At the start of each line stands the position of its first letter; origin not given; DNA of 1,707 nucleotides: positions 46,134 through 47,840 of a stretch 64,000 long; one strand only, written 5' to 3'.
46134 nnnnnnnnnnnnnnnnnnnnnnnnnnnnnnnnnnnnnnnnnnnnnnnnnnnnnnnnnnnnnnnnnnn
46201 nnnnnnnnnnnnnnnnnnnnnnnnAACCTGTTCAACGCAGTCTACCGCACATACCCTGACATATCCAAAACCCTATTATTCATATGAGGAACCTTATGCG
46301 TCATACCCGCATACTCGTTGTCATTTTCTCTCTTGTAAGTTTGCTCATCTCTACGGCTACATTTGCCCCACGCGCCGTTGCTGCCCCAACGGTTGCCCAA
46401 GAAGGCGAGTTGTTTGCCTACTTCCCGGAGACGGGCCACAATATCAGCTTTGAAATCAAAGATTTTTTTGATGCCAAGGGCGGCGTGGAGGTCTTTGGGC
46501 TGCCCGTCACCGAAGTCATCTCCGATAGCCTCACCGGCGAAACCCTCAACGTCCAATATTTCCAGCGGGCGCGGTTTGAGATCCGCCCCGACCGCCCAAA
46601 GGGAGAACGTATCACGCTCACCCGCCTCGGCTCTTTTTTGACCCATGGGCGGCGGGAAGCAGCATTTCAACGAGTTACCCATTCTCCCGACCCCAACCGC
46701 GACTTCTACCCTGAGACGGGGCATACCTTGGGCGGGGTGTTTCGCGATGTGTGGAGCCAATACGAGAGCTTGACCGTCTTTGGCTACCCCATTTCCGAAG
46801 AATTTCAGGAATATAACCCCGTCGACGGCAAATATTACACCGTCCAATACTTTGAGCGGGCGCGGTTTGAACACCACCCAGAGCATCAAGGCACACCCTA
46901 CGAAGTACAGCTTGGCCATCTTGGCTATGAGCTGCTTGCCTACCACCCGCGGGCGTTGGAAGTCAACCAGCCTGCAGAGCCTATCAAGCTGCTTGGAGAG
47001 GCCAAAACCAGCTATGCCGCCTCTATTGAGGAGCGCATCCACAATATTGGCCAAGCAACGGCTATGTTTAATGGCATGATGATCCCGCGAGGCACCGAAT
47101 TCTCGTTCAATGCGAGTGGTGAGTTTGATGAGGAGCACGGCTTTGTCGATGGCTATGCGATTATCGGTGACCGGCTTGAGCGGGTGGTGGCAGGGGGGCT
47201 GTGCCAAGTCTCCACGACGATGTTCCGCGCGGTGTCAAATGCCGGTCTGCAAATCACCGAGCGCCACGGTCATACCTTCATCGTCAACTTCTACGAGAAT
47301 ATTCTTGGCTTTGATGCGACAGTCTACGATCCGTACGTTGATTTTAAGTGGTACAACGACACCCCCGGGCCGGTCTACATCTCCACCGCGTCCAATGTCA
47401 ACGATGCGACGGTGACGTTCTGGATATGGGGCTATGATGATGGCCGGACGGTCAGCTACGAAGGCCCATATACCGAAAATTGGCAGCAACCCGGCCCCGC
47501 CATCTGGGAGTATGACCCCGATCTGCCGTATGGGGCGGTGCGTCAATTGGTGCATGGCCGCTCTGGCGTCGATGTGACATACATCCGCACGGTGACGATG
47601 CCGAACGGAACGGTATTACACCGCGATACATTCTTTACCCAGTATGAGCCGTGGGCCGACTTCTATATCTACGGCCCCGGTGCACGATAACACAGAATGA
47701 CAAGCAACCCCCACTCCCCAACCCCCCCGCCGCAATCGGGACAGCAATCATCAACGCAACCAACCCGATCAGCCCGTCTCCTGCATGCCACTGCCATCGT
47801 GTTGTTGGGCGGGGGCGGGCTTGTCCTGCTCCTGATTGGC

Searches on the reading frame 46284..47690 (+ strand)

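Call 32: search_protein_families(library=pfam, proteins=[window:46284-47690:+], max_evalue=0.001)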
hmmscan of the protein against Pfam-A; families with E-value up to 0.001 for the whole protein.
window:46284-47690:+ (468 aa): 1 family
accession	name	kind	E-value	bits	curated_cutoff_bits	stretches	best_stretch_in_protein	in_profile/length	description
PF04294.18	VanW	-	3.7e-35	120.7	27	1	251-380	2-130/130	VanW like protein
